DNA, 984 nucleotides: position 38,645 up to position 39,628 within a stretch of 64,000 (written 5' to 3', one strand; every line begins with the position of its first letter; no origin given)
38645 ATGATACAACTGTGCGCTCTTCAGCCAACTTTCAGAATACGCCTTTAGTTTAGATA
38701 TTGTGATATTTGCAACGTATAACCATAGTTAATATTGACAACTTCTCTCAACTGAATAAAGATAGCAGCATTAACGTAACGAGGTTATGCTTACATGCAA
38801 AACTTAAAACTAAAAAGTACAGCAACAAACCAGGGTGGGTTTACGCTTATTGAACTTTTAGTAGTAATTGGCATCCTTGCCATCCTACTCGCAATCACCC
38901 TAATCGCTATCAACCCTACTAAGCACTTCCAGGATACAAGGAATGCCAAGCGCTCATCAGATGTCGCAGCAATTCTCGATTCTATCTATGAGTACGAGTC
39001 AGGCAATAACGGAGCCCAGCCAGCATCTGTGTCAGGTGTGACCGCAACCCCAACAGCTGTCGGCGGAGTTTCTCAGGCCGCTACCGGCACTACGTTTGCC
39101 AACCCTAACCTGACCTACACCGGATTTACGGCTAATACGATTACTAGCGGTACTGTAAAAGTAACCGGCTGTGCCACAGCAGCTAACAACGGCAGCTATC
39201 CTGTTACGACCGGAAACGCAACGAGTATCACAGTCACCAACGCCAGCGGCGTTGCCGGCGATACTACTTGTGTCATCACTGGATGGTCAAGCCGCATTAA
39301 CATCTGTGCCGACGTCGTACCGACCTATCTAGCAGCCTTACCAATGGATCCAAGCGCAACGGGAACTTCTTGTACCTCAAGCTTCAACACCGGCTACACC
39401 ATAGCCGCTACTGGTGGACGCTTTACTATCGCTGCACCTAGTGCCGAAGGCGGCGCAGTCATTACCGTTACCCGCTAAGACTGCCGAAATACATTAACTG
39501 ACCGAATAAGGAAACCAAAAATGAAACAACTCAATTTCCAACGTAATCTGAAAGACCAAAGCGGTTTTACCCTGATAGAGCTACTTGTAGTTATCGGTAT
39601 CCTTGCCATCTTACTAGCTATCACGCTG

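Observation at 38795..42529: Five tandem major-pilin paralogs with mosaic (cassette-like) relationships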

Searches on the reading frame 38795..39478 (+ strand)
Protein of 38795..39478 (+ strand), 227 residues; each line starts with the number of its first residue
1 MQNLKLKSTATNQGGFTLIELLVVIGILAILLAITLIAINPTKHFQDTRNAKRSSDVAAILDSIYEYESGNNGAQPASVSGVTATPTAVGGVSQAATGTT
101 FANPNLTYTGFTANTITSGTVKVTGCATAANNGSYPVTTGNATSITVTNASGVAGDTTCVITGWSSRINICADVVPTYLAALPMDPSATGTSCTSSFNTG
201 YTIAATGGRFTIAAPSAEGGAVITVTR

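Call 5: search_protein_families(library=pfam, proteins=[window:38795-39478:+], max_evalue=0.01)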
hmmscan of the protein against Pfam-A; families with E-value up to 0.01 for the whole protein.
window:38795-39478:+ (227 aa): 1 family
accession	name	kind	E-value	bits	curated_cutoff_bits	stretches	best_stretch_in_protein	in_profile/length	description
PF07963.17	N_methyl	-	3.5e-08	33.1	21.2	1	12-35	3-26/27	Prokaryotic N-terminal methylation motif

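Call 14: find_homologous_proteins(query=window:38795-39478:+, max_evalue=1e-10)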
Query window:38795-39478:+ (227 aa): 2860 proteins with E <= 1e-10 among 8000 candidates; the best 120 are listed.
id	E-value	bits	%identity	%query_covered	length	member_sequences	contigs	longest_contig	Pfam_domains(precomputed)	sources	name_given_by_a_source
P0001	4.8e-135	466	100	100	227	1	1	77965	PF07963.18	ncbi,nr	ncbi:type II secretion system protein [Aeromicrobium sp.]|nr:type II secretion system protein [Candi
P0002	4.7e-107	374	79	100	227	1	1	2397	PF07963.18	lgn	-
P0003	6.9e-106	371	79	100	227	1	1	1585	PF07963.18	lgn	-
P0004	1.1e-101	357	78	100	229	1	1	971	PF07963.18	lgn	-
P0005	1.8e-97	343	73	100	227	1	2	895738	PF07963.18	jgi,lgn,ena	-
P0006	3.3e-97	342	75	100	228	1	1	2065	PF07963.18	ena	-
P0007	1.8e-96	340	73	100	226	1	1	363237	PF07963.18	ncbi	-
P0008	3.6e-96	339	73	99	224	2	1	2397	PF07963.18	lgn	-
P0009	5.3e-95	335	72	100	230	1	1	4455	PF07963.18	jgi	jgi:prepilin-type N-terminal cleavage/methylation domain-containing protein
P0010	1.2e-94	334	72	100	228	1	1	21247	PF07963.18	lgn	-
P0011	1.7e-94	333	74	100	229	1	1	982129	PF07963.18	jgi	jgi:prepilin-type N-terminal cleavage/methylation domain-containing protein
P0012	4.1e-94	332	72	100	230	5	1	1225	PF07963.18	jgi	jgi:prepilin-type N-terminal cleavage/methylation domain-containing protein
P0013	7.8e-94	331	72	100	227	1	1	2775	PF07963.18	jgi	-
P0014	8.1e-94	331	72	100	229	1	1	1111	PF07963.18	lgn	-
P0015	1.8e-93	330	72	99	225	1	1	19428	PF07963.18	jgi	jgi:prepilin-type N-terminal cleavage/methylation domain-containing protein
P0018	2.2e-92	326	71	100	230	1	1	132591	PF07963.18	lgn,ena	-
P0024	4.1e-90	319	70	99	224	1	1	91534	PF07963.18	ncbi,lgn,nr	ncbi:MAG TPA: type II secretion system protein [Candidatus Microsaccharimonas sp.]|nr:type II secret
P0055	2.1e-76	274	63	98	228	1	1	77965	PF07963.18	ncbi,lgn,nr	ncbi:type II secretion system protein [Aeromicrobium sp.]|nr:type II secretion system protein [Candi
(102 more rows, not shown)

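Call 16: find_encoding_contigs(protein=P0005, flank=8000, max_places=2)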
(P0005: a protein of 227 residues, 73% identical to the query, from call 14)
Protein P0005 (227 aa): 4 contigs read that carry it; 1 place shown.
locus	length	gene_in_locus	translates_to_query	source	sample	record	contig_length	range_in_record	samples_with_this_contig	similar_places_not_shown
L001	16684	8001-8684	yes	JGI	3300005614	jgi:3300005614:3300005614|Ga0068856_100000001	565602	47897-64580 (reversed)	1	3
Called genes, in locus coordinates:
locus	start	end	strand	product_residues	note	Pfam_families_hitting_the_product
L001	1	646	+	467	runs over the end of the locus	PF00206:Lyase_1, PF08328:ASL_C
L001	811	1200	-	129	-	PF00072:Response_reg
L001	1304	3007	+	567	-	PF05157:MshEN, PF00437:T2SSE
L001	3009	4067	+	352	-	PF00482:T2SSF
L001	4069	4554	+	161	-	PF07963:N_methyl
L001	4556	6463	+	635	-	PF08309:LVIVD (faint)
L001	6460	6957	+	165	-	-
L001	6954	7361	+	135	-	-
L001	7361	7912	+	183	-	-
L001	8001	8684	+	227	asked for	PF07963:N_methyl (weak)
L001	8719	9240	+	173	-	PF07963:N_methyl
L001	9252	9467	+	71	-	-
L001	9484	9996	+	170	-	PF07963:N_methyl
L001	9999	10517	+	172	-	PF07963:N_methyl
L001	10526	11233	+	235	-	PF07963:N_methyl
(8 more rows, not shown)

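Call 17: find_encoding_contigs(protein=P0007, flank=8000, max_places=2)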
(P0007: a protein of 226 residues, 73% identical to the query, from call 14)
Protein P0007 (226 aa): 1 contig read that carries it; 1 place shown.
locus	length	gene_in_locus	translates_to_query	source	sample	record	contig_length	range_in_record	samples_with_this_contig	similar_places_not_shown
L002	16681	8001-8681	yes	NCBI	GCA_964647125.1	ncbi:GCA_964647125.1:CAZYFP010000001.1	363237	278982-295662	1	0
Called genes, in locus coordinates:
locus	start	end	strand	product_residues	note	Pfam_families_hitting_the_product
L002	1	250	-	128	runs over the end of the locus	PF00072:Response_reg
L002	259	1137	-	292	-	PF00512:HisKA, PF02518:HATPase_c, PF13581:HATPase_c_2 (weak)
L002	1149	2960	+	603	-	PF05157:MshEN, PF00437:T2SSE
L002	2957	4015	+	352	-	PF00482:T2SSF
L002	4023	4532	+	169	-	PF07963:N_methyl (weak)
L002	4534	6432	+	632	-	PF09826:Beta_propel (faint), PF08309:LVIVD (faint)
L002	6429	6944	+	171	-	-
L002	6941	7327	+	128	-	-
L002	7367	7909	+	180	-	-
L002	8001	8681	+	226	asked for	PF07963:N_methyl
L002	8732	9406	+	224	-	PF07963:N_methyl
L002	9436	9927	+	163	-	PF07963:N_methyl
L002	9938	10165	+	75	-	-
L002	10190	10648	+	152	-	PF07963:N_methyl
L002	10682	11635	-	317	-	PF00890:FAD_binding_2 (weak), PF01266:DAO (faint), PF01946:Thi4 (faint), PF03486:HI0933_like (faint), PF07992:Pyr_redox_2, PF13450:NAD_binding_8 (weak), PF13738:Pyr_redox_3, PF00070:Pyr_redox, +1 more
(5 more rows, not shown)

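Call 18: find_related_loci(query=window:38795-39478:+, collection=genome_contigs, flank=7000)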
Query window:38795-39478:+ (227 aa) in genome_contigs; peptide patterns used: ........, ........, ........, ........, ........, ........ (x = any residue, [..] = any of these).
168 stretches matched a pattern; 3 encode a relative of the query (tblastn E <= 1e-3); 3 distinct loci.
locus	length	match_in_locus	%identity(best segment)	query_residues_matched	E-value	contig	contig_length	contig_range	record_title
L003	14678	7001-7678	73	2-227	3e-108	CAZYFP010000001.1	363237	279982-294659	MAG TPA_asm: uncultured Candidatus Saccharibacteria bacterium isolate SRP193066_co1_126 genome assembly, contig: NODE_39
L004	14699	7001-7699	55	4-227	2e-70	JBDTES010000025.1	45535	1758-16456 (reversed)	MAG: Candidatus Saccharimonadales bacterium isolate cluster2_bin.208 k127_2667530, whole genome shotgun sequence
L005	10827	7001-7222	56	157-227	5e-18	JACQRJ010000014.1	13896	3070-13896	MAG: Candidatus Peregrinibacteria bacterium isolate NC_groundwater_1356_Ag_S-0.2um_42_45 S_p2_S4_coassembly_k141_721777,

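Call 19: find_encoding_contigs(protein=P0011, flank=8000, max_places=1)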
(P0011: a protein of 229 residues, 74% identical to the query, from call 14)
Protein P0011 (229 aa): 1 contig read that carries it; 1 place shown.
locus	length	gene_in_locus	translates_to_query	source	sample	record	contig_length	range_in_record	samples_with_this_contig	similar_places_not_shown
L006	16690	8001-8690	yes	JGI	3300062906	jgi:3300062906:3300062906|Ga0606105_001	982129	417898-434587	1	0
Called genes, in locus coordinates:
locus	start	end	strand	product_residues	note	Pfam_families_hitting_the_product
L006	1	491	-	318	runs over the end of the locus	PF00535:Glycos_transf_2, PF13641:Glyco_tranf_2_3 (weak)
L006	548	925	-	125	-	PF00072:Response_reg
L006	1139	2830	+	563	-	PF05157:MshEN, PF00437:T2SSE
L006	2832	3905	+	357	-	PF00482:T2SSF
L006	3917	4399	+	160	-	PF07963:N_methyl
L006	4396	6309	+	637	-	PF08309:LVIVD (weak)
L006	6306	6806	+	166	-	PF07963:N_methyl (weak)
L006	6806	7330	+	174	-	-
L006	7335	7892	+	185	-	-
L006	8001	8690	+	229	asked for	PF07963:N_methyl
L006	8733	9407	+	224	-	PF07963:N_methyl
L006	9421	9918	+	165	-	PF07963:N_methyl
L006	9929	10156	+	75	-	-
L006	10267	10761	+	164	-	PF07963:N_methyl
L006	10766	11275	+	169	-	PF07963:N_methyl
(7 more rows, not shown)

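Call 20: find_encoding_contigs(protein=P0018, flank=8000, max_places=1)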
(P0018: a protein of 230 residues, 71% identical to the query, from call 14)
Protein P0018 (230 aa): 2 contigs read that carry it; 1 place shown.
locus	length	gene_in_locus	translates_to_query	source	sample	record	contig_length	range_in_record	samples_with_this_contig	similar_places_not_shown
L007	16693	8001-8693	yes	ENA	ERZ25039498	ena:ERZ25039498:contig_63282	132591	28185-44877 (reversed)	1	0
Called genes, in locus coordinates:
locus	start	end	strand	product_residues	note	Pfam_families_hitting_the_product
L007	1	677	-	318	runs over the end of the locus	PF00535:Glycos_transf_2, PF13641:Glyco_tranf_2_3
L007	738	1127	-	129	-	PF00072:Response_reg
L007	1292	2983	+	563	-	PF05157:MshEN, PF00437:T2SSE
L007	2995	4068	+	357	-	PF00482:T2SSF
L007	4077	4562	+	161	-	PF07963:N_methyl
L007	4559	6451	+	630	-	PF08309:LVIVD (faint)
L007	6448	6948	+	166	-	-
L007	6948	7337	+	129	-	-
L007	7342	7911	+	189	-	-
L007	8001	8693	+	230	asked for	PF07963:N_methyl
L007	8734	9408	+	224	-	PF07963:N_methyl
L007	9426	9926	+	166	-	PF07963:N_methyl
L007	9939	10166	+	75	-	-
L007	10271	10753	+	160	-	PF07963:N_methyl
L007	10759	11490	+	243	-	PF07963:N_methyl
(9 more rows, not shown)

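Call 21: find_encoding_contigs(protein=P0024, flank=8000, max_places=1)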
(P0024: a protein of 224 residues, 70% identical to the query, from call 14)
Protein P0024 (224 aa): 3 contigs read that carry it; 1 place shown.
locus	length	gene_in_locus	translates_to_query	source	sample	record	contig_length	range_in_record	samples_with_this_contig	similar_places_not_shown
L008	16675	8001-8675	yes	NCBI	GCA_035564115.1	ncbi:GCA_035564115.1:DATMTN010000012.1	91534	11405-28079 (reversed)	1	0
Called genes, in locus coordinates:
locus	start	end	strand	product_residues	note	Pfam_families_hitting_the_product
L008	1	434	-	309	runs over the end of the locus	PF00512:HisKA, PF02518:HATPase_c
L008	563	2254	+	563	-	PF05157:MshEN, PF00437:T2SSE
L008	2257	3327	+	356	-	PF00482:T2SSF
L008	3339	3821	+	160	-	PF07963:N_methyl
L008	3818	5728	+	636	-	PF08309:LVIVD (faint)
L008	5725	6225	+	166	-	PF07963:N_methyl (faint)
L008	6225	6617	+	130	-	-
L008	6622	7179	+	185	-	-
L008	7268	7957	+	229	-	PF07963:N_methyl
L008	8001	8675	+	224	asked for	PF07963:N_methyl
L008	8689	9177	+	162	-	PF07963:N_methyl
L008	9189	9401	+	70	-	-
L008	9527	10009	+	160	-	PF07963:N_methyl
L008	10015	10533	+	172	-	PF07963:N_methyl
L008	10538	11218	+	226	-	PF07963:N_methyl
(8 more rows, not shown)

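Call 22: find_encoding_contigs(protein=P0010, flank=8000, max_places=1)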
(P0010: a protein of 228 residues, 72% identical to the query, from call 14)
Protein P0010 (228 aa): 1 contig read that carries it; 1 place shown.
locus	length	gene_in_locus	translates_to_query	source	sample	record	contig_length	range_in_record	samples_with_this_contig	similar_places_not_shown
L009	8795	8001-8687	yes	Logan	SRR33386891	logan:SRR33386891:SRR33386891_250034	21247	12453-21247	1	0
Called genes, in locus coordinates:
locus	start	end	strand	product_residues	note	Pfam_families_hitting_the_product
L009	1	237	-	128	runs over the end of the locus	PF00072:Response_reg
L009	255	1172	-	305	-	PF00512:HisKA, PF02518:HATPase_c, PF13581:HATPase_c_2 (weak)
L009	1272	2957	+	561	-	PF05157:MshEN, PF00437:T2SSE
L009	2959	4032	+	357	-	PF00482:T2SSF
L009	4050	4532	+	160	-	PF07963:N_methyl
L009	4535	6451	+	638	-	PF09826:Beta_propel (faint), PF08309:LVIVD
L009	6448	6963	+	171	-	-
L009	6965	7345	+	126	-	-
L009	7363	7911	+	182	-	-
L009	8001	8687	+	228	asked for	PF07963:N_methyl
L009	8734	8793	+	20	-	?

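Call 42: predict_structure(alignment_id=A2)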
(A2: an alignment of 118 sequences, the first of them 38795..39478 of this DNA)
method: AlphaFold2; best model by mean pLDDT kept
length: 227 residues; sequences in the alignment: 118
mean_pLDDT: 91.2   pTM: 0.76
mean pLDDT of the five models: 91.2, 91.1, 90.6, 89.0, 88.8
residues with pLDDT >= 90: 181; 70-90: 27; 50-70: 17; < 50: 2
segments of 3 or more residues with pLDDT < 50: none
pLDDT, mean of each block of 10 residues (from residue 1): 54 68 90 77 91 97 97 94 94 96 98 94 97 97 97 97 94 96 93 93 95 94 95
secondary structure, 60 per line:
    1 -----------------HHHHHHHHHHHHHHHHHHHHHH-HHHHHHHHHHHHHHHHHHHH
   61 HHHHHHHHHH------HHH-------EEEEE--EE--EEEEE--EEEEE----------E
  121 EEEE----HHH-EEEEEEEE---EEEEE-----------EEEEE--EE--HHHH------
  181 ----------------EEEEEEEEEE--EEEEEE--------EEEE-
elements in order: H18-39 H41-70 E87-91 E98-102 E105-109 E120-124 E133-140 E144-148 E160-164 H171-174 E197-206 E209-214 E223-226

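Call 44: search_solved_structures(query=A2, max_evalue=0.01)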
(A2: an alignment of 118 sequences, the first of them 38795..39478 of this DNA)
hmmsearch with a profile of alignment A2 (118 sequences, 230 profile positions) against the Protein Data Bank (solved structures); distinct sequences matched with E-value up to 0.01: 6.
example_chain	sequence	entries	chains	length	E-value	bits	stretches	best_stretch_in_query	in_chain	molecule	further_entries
9egp_A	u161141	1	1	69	2.6e-06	30.6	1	9-53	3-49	Geopilin domain 1 protein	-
8pfb_G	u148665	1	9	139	6.5e-06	29.3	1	17-146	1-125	Type IV pilin PilE1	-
7tgg_A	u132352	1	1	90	1.4e-05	28.2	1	7-37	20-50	Geopilin domain 1 protein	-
9laa_A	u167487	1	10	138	0.00026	24.1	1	6-39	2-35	Type IV pilin protein PilA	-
6gv9_A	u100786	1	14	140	0.0013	21.7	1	17-38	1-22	Prepilin peptidase-dependent protein D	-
2m7g_A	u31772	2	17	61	0.0062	19.5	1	17-37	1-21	Geopilin domain 1 protein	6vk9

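Call 46: fold_search(model_id=the predicted structure, library=pdb)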
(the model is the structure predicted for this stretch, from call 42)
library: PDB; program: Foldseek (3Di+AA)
matches with E <= 10: 445; with E <= 0.001: 0
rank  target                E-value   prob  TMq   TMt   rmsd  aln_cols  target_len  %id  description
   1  1v0e_A                2.9e-02  0.84  0.27  0.10  11.1       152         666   12  Endosialidase of Bacteriophage K1F (released 2004-12-13)
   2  9jlf_E                3.5e-02  1.00  0.28  0.29   3.7        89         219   25  Cryo-EM Structure of Bacteriophage FCWL1 head-to-tail interface (released 2025-01-22)
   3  3gvj_A                3.5e-02  0.82  0.27  0.10  10.9       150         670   13  Crystal structure of an endo-neuraminidaseNF mutant (released 2010-03-02)
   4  4hiz_A                3.7e-02  0.96  0.22  0.08   9.9        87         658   21  Phage phi92 endosialidase (released 2014-01-15)
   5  3gvk_A                3.7e-02  0.80  0.26  0.10  11.1       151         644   12  Crystal structure of endo-neuraminidase NF mutant (released 2010-03-02)
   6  3gvk_B                4.7e-02  0.80  0.26  0.10  12.0       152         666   12  Crystal structure of endo-neuraminidase NF mutant (released 2010-03-02)
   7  4hiz_C                6.2e-02  0.38  0.22  0.09  14.4       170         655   15  Phage phi92 endosialidase (released 2014-01-15)
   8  4hiz_B                9.4e-02  0.87  0.22  0.08  10.0        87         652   21  Phage phi92 endosialidase (released 2014-01-15)
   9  9mc7_A                1.1e-01  0.98  0.30  0.09   3.5        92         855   13  Cryo-EM structure of Human UBA1-UBE2O-Ub -Recruitment state 4 (released 2026-03-25)
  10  9mc6_A                1.1e-01  0.93  0.27  0.07   4.0        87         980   15  Cryo-EM structure of Human UBA1-UBE2O-Ub -Transthiolation state 2 (released 2026-03-25)
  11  4b3f                  1.1e-01  0.51  0.22  0.10  11.7       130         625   15  crystal structure of Ighmbp2 helicase (released 2012-09-26)
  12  4p22_A                1.3e-01  0.98  0.28  0.18   3.9        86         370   12  Crystal Structure of N-terminal Fragments of E1 (released 2015-02-25)
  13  9l0f_G                1.3e-01  0.97  0.28  0.29   3.9        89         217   27  Structure of flexible tail tube of bacteriophage T1 (released 2025-03-12)
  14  4qhr_A                1.8e-01  0.35  0.18  0.12  11.0        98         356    9  The structure of alanine racemase from Acinetobacter baumannii (released 2015-05-06)
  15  6dc6_A                2.0e-01  0.85  0.26  0.07   4.5        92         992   14  Crystal structure of human ubiquitin activating enzyme E1 (Uba1) in complex with ubiquitin (released 2018-10-10)
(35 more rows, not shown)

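Call 59: list_cluster_members(proteins=[P0001, P0055])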
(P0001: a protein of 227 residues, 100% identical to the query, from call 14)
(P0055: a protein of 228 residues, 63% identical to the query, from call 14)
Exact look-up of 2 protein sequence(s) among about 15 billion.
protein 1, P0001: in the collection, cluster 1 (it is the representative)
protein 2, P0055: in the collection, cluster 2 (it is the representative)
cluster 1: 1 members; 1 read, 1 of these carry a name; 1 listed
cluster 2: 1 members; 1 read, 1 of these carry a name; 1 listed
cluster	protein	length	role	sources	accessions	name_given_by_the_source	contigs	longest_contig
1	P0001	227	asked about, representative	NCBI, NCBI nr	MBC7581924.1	type II secretion system protein [Aeromicrobium sp.] | type II secretion system protein [Candidatus Saccharibacteria bacterium]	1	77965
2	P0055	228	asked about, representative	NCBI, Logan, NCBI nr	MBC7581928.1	type II secretion system protein [Aeromicrobium sp.] | type II secretion system protein [Candidatus Saccharibacteria bacterium]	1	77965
